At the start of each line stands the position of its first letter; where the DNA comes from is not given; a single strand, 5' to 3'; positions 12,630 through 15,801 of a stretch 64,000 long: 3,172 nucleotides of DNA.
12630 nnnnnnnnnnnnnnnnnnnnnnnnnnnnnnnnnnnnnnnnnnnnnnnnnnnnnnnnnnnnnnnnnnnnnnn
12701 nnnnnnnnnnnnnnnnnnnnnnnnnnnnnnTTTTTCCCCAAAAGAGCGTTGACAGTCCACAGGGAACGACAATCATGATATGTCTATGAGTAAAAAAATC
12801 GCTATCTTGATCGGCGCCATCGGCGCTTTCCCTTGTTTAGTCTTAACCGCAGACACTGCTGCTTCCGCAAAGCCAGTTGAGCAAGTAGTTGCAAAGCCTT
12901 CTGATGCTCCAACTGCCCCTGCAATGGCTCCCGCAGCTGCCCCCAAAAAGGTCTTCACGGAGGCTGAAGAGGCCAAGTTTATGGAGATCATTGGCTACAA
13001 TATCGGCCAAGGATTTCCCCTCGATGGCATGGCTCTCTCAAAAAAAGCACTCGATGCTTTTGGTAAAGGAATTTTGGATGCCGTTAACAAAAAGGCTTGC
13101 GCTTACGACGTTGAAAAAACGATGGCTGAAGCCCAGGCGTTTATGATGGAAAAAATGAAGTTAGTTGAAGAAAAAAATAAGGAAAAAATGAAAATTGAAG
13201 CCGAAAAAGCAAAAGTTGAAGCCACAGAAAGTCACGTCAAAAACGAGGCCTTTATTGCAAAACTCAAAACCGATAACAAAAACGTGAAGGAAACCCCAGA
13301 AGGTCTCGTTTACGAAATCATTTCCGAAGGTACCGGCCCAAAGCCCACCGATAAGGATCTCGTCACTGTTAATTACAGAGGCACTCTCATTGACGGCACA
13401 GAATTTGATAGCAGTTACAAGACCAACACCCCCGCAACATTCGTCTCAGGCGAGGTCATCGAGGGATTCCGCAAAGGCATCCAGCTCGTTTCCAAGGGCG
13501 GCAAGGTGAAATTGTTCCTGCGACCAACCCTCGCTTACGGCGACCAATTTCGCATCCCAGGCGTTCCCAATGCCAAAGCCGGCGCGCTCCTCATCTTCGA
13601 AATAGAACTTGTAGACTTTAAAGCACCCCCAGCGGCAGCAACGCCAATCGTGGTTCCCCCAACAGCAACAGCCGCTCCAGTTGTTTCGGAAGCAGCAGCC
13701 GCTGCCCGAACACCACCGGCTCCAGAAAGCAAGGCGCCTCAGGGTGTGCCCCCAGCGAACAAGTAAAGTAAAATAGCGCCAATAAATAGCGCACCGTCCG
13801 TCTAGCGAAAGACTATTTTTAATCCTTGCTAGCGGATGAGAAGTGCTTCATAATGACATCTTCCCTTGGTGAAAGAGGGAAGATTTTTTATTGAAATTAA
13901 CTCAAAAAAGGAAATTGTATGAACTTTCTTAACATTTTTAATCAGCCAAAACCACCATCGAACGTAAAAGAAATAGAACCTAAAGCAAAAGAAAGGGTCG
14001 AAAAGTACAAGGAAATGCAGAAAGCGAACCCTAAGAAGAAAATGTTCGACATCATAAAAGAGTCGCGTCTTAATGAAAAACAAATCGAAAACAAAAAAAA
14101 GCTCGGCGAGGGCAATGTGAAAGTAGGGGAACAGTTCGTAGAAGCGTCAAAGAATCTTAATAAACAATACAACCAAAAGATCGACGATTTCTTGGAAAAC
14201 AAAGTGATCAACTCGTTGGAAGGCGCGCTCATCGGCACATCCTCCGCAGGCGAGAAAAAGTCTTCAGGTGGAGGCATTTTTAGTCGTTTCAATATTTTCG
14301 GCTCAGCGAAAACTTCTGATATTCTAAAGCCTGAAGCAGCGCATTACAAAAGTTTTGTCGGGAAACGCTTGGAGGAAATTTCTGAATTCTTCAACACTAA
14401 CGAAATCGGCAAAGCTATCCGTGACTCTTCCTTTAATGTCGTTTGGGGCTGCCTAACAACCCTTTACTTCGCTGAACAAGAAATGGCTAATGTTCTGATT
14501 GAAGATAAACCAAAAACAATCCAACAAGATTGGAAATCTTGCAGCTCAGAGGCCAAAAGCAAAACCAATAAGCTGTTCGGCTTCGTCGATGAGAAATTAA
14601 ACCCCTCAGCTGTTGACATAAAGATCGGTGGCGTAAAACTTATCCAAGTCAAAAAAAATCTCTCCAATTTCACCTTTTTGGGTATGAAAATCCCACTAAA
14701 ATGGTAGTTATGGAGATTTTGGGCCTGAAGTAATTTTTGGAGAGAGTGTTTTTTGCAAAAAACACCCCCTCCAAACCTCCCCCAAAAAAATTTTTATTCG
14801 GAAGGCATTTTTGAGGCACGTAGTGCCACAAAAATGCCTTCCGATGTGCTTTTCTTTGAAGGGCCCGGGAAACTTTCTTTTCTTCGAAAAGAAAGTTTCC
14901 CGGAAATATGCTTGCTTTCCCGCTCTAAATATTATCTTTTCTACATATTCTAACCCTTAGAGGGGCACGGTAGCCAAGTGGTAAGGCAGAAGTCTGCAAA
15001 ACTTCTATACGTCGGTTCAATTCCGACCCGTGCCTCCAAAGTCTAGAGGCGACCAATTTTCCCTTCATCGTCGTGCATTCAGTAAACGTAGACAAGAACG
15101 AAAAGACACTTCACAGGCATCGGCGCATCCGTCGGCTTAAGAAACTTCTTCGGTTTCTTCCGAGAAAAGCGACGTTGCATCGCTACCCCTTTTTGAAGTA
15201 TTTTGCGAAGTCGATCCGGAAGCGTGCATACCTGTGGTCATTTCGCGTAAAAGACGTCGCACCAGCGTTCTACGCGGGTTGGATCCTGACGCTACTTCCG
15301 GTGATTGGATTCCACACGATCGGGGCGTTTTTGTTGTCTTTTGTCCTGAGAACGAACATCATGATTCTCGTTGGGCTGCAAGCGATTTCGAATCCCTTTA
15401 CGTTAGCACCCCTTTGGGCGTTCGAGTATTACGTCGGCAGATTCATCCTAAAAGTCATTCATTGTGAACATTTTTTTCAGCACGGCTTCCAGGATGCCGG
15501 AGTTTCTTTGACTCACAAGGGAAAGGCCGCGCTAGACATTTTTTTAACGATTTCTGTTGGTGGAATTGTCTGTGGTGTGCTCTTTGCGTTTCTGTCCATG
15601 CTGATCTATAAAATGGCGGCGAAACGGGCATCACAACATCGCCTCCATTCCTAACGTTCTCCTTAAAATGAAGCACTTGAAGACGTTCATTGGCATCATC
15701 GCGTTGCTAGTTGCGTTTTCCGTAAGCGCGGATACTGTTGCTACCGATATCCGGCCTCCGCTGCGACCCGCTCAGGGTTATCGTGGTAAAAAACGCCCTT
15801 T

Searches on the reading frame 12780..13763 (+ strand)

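Call 54: search_protein_families(library=pfam, proteins=[window:12780-13763:+], max_evalue=0.00001)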
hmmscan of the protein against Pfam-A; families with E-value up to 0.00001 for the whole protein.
window:12780-13763:+ (328 aa): 2 families
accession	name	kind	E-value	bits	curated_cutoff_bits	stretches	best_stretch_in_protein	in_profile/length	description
PF00254.34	FKBP_C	-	1.4e-21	77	21.1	1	188-278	3-94/94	FKBP-type peptidyl-prolyl cis-trans isomerase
PF01346.23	FKBP_N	-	1.2e-07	32.9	22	1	66-180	3-97/97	Domain amino terminal to FKBP-type peptidyl-prolyl isomerase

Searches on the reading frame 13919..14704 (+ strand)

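Call 54: search_protein_families(library=pfam, proteins=[window:13919-14704:+], max_evalue=0.00001)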
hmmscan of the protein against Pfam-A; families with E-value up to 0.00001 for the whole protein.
window:13919-14704:+ (262 aa): 0 families

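Call 65: search_protein_families(library=pfam, proteins=[window:13919-14704:+], max_evalue=1)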
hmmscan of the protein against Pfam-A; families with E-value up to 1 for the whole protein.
window:13919-14704:+ (262 aa): 1 family
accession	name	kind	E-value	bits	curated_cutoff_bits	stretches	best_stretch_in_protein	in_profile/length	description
PF01068.26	DNA_ligase_A_M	-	0.0013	18.9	26.2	1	22-105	99-184/204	ATP dependent DNA ligase domain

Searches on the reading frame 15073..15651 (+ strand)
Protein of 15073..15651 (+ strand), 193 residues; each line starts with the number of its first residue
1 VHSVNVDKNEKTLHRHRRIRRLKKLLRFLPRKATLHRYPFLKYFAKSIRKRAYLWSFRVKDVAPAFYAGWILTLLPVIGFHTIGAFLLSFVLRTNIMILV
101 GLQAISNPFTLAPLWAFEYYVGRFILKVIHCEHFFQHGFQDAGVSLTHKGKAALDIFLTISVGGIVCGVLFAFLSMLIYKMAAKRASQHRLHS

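Call 54: search_protein_families(library=pfam, proteins=[window:15073-15651:+], max_evalue=0.00001)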
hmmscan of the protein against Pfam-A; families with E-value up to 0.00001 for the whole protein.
window:15073-15651:+ (193 aa): 1 family
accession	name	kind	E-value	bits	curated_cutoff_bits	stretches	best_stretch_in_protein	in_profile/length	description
PF09835.14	DUF2062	-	1.2e-23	84.2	27.4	1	45-190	4-145/147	Uncharacterized protein conserved in bacteria (DUF2062)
